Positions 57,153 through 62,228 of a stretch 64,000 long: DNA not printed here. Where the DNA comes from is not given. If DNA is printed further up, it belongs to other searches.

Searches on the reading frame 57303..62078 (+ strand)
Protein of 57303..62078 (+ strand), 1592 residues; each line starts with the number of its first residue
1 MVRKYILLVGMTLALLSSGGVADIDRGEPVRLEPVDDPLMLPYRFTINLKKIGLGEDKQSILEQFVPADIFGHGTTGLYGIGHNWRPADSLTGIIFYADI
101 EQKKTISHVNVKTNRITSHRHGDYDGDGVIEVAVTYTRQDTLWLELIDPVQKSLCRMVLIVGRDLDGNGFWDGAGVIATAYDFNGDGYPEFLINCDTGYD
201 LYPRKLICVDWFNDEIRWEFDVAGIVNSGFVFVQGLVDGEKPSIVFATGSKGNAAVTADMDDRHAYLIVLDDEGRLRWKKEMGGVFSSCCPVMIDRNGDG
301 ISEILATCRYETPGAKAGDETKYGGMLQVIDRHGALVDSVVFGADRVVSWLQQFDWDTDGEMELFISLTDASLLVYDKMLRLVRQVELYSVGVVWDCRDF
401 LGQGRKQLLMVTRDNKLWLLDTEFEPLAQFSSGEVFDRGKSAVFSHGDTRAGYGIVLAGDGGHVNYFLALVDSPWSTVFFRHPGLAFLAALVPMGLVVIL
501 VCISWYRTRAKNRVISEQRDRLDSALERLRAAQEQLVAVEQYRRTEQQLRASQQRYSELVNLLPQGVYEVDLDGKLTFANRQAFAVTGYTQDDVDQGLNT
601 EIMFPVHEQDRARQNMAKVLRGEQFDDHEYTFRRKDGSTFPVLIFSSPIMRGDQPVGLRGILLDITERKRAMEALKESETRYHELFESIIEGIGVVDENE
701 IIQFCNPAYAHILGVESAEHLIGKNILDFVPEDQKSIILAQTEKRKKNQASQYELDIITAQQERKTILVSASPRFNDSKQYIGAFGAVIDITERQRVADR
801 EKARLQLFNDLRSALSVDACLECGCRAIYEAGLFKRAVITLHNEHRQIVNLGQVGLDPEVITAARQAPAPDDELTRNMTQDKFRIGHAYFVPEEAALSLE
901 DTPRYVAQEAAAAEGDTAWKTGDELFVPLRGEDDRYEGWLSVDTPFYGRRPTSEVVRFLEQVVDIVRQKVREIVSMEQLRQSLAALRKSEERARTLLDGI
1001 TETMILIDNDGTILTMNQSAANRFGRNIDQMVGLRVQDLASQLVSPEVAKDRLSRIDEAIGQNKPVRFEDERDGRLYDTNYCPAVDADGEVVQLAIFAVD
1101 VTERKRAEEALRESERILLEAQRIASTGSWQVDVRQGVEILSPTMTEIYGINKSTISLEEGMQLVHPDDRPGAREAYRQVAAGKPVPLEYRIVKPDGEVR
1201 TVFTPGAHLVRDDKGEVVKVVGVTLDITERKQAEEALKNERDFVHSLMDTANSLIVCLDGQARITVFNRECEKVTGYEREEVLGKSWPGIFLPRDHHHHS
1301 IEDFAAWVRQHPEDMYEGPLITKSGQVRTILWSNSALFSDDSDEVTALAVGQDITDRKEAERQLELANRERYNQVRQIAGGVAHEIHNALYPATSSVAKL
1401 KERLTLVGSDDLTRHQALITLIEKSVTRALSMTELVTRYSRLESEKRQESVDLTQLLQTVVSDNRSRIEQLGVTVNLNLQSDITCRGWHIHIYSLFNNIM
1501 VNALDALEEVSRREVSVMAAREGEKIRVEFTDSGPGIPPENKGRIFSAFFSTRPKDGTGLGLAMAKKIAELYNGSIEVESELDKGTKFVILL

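Call 37: search_protein_families(library=pfam, proteins=[window:57303-62078:+])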
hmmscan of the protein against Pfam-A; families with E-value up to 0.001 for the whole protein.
window:57303-62078:+ (1592 aa): 11 families
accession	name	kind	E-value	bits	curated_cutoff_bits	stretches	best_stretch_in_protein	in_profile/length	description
PF13426.13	PAS_9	-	8.9e-54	180.6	27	4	691-793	2-103/103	PAS domain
PF08448.16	PAS_4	-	1.8e-52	176.7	23.1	5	1002-1106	6-110/110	PAS fold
PF00989.32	PAS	-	6.5e-45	152.2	22.6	4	681-791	2-113/113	PAS fold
PF08447.18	PAS_3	-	6.5e-35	119.7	25.6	2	1142-1223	5-88/89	PAS fold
PF13188.13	PAS_8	-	3.5e-26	90.6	21.8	3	681-733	2-54/65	PAS domain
PF02518.31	HATPase_c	-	4.7e-21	75.8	26.4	1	1491-1591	5-106/111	Histidine kinase-, DNA gyrase B-, and HSP90-like ATPase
PF24820.1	Diguanyl_cycl_sensor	-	4.9e-11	43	28.1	0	686-768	2-90/109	Diguanylate cyclase-like sensor domain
PF13596.12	PAS_10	-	2.2e-09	38.3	22.1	0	996-1102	4-106/106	PAS domain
PF12860.13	PAS_7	-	7.9e-07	29.7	27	0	561-639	2-87/115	PAS fold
PF14501.12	HATPase_c_5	-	6.9e-05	23.1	22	1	1491-1581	5-91/102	GHKL domain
PF13517.12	FG-GAP_3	-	0.00039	21.4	26.9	0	123-192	1-60/61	FG-GAP-like repeat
